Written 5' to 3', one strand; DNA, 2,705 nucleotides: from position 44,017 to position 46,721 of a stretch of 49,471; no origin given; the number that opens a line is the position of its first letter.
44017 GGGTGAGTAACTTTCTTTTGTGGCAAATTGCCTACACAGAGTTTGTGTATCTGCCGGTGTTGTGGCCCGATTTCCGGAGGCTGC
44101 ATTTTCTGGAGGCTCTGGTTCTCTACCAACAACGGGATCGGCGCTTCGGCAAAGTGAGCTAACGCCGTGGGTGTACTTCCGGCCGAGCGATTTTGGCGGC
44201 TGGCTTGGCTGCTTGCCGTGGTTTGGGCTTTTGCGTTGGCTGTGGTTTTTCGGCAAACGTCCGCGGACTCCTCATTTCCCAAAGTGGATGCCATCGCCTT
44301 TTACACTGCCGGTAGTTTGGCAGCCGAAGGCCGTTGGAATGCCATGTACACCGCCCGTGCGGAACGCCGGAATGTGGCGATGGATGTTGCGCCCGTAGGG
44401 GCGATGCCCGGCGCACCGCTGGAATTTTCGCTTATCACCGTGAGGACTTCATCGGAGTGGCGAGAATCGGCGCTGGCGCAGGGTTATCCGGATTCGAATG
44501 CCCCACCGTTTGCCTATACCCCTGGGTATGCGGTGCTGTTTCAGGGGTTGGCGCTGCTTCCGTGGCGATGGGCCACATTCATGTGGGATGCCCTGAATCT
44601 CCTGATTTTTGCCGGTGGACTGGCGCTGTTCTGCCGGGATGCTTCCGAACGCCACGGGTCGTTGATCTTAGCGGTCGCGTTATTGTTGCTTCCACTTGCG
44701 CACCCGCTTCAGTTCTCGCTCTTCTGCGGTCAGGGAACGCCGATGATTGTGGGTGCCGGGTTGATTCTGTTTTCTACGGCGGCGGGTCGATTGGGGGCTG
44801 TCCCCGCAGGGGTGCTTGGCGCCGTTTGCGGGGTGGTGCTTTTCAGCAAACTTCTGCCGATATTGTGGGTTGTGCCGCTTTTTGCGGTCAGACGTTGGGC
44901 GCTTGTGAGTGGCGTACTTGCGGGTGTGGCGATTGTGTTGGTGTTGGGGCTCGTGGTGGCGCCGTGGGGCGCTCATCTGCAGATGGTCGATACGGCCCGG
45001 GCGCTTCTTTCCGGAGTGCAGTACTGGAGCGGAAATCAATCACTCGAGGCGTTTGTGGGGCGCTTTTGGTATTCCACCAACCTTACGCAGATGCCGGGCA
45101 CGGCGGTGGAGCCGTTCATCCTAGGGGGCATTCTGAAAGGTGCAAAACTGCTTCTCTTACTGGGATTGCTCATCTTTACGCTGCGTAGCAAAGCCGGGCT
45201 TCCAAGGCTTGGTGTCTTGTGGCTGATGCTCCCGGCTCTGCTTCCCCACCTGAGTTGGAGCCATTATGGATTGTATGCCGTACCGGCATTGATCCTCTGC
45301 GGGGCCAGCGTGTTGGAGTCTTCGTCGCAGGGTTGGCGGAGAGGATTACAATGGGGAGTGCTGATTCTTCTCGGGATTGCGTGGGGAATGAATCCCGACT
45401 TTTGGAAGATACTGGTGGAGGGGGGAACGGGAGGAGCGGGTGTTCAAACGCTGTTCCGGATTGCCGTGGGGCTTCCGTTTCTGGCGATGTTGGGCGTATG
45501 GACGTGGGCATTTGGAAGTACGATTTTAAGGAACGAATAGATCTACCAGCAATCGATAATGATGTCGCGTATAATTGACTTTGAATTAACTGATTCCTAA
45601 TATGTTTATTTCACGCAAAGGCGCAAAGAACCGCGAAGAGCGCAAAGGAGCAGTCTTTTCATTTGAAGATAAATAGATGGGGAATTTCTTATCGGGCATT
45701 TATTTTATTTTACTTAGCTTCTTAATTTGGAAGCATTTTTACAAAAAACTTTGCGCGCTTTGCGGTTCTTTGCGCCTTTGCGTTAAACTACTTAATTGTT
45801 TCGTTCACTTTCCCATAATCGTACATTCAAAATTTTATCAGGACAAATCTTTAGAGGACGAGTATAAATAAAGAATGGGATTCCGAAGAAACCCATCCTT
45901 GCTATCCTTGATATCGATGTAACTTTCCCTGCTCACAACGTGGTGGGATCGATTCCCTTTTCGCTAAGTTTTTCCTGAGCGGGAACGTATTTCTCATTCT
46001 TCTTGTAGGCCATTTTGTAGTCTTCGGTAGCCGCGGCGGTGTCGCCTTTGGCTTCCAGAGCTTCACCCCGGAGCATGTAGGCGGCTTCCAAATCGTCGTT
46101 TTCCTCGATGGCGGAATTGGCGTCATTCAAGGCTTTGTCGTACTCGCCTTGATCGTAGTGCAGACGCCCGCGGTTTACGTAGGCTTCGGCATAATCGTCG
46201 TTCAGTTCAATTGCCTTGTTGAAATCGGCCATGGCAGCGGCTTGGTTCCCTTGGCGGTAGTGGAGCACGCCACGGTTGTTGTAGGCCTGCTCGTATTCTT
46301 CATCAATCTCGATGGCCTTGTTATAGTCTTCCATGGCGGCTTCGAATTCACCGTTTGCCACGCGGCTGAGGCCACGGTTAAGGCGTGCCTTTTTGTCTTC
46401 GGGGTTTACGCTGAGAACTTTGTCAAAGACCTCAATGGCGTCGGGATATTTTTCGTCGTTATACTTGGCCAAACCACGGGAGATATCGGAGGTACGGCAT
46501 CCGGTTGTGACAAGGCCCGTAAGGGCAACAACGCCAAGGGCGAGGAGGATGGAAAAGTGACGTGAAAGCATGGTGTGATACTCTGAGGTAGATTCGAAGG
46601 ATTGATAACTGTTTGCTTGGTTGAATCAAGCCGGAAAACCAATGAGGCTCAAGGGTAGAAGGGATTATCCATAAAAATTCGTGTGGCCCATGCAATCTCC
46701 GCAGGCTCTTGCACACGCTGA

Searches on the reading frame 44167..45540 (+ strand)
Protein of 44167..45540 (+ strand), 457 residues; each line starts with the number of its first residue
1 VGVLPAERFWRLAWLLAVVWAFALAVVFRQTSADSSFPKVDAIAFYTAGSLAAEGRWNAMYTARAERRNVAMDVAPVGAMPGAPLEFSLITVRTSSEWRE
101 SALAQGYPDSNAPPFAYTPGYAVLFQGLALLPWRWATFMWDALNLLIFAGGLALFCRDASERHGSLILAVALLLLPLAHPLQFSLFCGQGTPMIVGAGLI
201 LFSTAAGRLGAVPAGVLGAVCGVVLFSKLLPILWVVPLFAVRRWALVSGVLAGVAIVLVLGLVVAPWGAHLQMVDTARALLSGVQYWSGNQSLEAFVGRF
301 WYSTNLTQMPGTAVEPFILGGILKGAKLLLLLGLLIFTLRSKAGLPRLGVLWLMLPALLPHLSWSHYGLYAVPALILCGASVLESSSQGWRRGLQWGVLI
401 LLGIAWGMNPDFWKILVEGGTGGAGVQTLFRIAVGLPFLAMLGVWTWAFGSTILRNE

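Call 77: search_protein_families(library=pfam, proteins=[window:44167-45540:+], max_evalue=0.001)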
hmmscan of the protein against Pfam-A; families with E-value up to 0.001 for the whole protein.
window:44167-45540:+ (457 aa): 1 family
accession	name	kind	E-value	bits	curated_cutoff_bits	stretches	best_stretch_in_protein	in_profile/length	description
PF09594.16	GT87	-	2.7e-10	40.9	25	1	115-349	1-223/237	Glycosyltransferase family 87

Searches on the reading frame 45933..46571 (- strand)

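Call 77: search_protein_families(library=pfam, proteins=[window:45933-46571:-], max_evalue=0.001)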
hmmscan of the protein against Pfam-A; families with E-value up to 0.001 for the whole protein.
window:45933-46571:- (212 aa): 21 families
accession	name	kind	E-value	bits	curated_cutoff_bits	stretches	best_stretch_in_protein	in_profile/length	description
PF00515.34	TPR_1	-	5.1e-31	105.6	27.8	3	95-127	2-34/34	Tetratricopeptide repeat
PF07719.23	TPR_2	-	3.5e-26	89.6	27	2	95-126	2-33/34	Tetratricopeptide repeat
PF13414.12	TPR_11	-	2.7e-25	88.2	26.8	3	67-108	1-42/42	TPR repeat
PF13432.12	TPR_16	-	3.6e-22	78.9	32.7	2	32-91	3-62/65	Tetratricopeptide repeat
PF13181.12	TPR_8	-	1.7e-19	68.7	25.7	2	95-126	2-33/34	Tetratricopeptide repeat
PF13371.12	TPR_9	-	9.3e-16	58.1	35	1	38-96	7-65/73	Tetratricopeptide repeat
PF13431.12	TPR_17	-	2.7e-15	55.7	24.4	1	117-148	2-33/34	Tetratricopeptide repeat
PF13428.12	TPR_14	-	2.2e-14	53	23.5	0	97-137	4-44/44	Tetratricopeptide repeat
PF13424.12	TPR_12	-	6.9e-14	52.2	30.1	2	95-156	4-73/77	Tetratricopeptide repeat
PF14559.12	TPR_19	-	1.2e-09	38.7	25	1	106-168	3-65/68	Tetratricopeptide repeat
PF13174.12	TPR_6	-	4.5e-09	36.8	26.3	0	129-157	1-29/33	Tetratricopeptide repeat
PF13374.12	TPR_10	-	6.6e-08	32.8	27.5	0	96-123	4-31/42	Tetratricopeptide repeat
PF12895.13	ANAPC3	-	3.1e-07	31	27.2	0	40-90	3-52/82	Anaphase-promoting complex, cyclosome, subunit 3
PF25062.1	ARM_TT21_N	-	5.8e-05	23.4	40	0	80-198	82-204/222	Tetratricopeptide repeat protein 21 N-terminal ARM repeat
PF25063.1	ARM_TT21_C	-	6.1e-05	23.4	35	0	115-194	82-161/209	Tetratricopeptide repeat protein 21 C-terminal ARM domain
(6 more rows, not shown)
